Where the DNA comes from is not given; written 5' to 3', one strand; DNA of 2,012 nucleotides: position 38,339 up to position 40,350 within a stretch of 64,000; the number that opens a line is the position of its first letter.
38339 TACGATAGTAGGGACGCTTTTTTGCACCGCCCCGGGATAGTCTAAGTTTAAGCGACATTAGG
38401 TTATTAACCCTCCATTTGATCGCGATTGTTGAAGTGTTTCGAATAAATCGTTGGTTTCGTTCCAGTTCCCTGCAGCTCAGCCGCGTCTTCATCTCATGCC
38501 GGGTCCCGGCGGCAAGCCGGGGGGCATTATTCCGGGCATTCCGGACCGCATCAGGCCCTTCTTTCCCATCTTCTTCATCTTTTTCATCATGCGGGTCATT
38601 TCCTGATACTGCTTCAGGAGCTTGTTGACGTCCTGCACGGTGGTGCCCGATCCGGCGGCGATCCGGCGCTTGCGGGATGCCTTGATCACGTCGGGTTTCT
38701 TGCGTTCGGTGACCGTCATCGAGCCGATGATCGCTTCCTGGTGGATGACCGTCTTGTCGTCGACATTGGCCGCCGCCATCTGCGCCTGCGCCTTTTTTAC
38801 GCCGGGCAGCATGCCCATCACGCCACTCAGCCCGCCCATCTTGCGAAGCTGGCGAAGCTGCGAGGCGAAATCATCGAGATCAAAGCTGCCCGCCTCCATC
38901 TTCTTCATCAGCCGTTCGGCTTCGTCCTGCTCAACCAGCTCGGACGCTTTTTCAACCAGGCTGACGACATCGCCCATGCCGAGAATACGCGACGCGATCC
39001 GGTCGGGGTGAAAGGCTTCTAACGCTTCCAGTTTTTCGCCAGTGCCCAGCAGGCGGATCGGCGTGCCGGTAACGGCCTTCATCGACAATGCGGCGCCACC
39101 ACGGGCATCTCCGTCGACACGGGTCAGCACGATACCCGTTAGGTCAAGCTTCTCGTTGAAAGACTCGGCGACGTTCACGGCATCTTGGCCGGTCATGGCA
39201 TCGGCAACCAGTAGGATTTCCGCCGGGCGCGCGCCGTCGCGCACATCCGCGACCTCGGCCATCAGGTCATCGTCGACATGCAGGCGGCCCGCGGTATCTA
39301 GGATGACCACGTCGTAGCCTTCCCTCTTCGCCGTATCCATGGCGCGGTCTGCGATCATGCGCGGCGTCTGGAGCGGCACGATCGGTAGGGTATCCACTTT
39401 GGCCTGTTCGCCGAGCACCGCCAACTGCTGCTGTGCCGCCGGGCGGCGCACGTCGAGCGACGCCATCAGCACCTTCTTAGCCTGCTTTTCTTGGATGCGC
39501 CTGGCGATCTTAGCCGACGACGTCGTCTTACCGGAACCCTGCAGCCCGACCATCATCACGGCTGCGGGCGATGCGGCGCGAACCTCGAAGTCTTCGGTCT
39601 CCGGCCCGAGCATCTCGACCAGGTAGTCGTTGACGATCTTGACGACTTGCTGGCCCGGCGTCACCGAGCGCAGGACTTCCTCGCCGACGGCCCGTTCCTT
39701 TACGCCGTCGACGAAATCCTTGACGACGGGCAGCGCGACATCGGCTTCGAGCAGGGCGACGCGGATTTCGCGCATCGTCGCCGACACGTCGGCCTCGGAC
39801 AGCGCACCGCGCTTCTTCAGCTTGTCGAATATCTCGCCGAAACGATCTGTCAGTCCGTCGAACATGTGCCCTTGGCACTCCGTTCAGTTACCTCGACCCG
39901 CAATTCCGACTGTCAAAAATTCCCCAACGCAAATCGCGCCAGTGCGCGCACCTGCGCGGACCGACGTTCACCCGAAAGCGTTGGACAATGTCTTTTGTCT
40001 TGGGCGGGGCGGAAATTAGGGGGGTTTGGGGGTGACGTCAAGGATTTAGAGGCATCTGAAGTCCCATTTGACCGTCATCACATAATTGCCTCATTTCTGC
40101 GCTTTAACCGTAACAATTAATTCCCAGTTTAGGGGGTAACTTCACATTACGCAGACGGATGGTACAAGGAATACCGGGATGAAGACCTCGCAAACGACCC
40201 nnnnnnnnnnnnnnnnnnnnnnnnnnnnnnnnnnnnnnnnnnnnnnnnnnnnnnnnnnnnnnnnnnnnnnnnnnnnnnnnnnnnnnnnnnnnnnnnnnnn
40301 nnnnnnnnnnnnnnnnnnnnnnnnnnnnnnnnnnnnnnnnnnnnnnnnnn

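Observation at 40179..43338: Small accessory island between ffh and ftsY: signal-peptide mini-ORF, stop-interrupted amidohydrolase-2, DOPA-dioxygenase-family gene and MFS exporter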

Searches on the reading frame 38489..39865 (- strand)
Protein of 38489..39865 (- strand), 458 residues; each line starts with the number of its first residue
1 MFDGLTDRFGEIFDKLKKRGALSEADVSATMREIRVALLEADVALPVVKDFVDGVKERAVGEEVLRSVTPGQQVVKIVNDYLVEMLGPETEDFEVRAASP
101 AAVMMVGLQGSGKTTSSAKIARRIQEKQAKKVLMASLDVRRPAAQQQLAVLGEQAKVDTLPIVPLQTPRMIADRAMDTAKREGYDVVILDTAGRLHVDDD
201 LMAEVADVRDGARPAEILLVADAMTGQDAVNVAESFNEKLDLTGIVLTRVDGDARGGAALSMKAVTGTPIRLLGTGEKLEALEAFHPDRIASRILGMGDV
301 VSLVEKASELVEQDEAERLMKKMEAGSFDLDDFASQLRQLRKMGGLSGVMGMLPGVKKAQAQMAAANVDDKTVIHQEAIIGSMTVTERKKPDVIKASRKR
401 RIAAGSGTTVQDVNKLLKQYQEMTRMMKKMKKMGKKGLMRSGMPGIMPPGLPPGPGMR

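Call 5: search_protein_families(library=pfam, proteins=[window:38489-39865:-], max_evalue=0.01)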
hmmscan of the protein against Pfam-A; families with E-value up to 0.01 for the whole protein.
window:38489-39865:- (458 aa): 10 families
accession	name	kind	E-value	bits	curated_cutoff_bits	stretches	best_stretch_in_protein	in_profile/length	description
PF00448.28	SRP54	-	1.9e-67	227.2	22.7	1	101-296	2-196/196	SRP54-type protein, GTPase domain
PF02978.25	SRP_SPB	-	4e-33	114.1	27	1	327-427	1-91/91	Signal peptide binding domain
PF02881.24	SRP54_N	-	1.3e-20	73.8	22.4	1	5-81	1-74/75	SRP54-type protein, helical bundle domain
PF01656.29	CbiA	-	2.6e-07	31.1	25.4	1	110-256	9-89/125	CobQ/CobB/MinD/ParA nucleotide binding domain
PF06414.18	Zeta_toxin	-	4.1e-05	23.6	22.3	1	96-192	12-103/199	Zeta toxin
PF13614.12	AAA_31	-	0.00028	21.3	27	0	110-143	12-44/177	AAA domain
PF13671.12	AAA_33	-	0.00033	21.4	27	1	103-192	2-78/143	AAA domain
PF13401.12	AAA_22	-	0.00045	21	27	1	102-213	7-114/130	AAA domain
PF13207.12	AAA_17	-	0.00086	20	27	1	106-220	1-108/136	AAA domain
PF02374.21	ArsA_ATPase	-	0.0042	16.8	24.3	0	103-138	4-38/305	Anion-transporting ATPase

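Call 6: search_protein_families(library=ncbifam, proteins=[window:38489-39865:-], max_evalue=0.01)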
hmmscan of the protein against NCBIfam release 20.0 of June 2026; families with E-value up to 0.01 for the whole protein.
window:38489-39865:- (458 aa): 16 families
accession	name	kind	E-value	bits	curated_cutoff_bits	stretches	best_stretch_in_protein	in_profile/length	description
TIGR00959.1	ffh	equivalog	1.4e-176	587.6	473.2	1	2-429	1-428/428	signal recognition particle protein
TIGR01425.1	SRP54_euk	equivalog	1.3e-84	284.5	576.25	1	13-426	13-428/428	signal recognition particle protein SRP54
TIGR00064.1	ftsY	equivalog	8.9e-60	202.3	260.7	1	28-294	4-278/279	signal recognition particle-docking protein FtsY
TIGR03499.1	FlhF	equivalog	7.1e-14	52.5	174.15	1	28-193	137-286/286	flagellar biosynthesis GTPase FlhF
NF005230.0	PRK06731.1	equivalog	2e-11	43.6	553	1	79-278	65-260/281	flagellar biosynthesis regulator FlhF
NF009367.0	PRK12724.1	equivalog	1.4e-10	40.6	718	1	81-255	203-374/433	flagellar biosynthesis regulator FlhF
NF011310.0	PRK14721.1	equivalog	5.1e-08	32.6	725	1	104-261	195-347/423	flagellar biosynthesis regulator FlhF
NF009366.0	PRK12723.1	equivalog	3.4e-06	26.4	585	1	97-261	171-333/388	flagellar biosynthesis regulator FlhF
NF041546.1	ParA_partition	equivalog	5.2e-06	26.1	180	1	110-207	10-100/203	ParA family partition ATPase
NF009368.0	PRK12726.1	equivalog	9.2e-06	25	832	1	102-280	208-382/407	flagellar biosynthesis regulator FlhF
TIGR03018.1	pepcterm_TyrKin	hypoth_equivalog_domain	0.0027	17.1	230.65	1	104-160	38-96/207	XrtA-associated tyrosine autokinase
NF001624.0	PRK00411.1-2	subfamily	0.0027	16.6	354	0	95-138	47-89/374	ORC1-type DNA replication protein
TIGR02928.1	TIGR02928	subfamily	0.0031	16.4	181.3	1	96-202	36-150/366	orc1/cdc6 family replication initiation protein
TIGR00231.1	small_GTP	domain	0.0038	17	42.5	0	101-217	4-86/164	GTP-binding protein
TIGR00345.1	GET3_arsA_TRC40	subfamily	0.0045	16.5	135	0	104-138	1-34/299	TRC40/GET3/ArsA family transport-energizing ATPase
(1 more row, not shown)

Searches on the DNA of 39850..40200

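Call 51: search_rna_families(source=window, start=39850, end=40200, threshold=evalue, max_evalue=10)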
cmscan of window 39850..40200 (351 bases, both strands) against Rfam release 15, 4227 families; matches with E-value up to 10: 3.
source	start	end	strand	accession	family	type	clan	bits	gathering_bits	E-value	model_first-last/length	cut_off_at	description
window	39929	39981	-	RF01793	ffh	Gene; sRNA;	-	20.1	35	0.17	1-52/52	no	ffh sRNA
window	40107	40150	-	RF00068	SNORD21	Gene; snRNA; snoRNA; CD-box;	-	15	63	7.8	1-95/95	no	Small nucleolar RNA SNORD21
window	40146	40200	-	RF03056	RAGATH-35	Gene; sRNA;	-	14.3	38.9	6.1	32-87/87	5'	RAGATH-35 RNA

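Call 53: search_rna_families(source=window, start=39880, end=40060, threshold=evalue, max_evalue=1, show_alignments=1)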
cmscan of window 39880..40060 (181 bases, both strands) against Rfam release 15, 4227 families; matches with E-value up to 1: 1.
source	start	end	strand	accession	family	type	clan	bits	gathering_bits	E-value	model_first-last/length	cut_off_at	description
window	39929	39981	-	RF01793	ffh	Gene; sRNA;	-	20.1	35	0.087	1-52/52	no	ffh sRNA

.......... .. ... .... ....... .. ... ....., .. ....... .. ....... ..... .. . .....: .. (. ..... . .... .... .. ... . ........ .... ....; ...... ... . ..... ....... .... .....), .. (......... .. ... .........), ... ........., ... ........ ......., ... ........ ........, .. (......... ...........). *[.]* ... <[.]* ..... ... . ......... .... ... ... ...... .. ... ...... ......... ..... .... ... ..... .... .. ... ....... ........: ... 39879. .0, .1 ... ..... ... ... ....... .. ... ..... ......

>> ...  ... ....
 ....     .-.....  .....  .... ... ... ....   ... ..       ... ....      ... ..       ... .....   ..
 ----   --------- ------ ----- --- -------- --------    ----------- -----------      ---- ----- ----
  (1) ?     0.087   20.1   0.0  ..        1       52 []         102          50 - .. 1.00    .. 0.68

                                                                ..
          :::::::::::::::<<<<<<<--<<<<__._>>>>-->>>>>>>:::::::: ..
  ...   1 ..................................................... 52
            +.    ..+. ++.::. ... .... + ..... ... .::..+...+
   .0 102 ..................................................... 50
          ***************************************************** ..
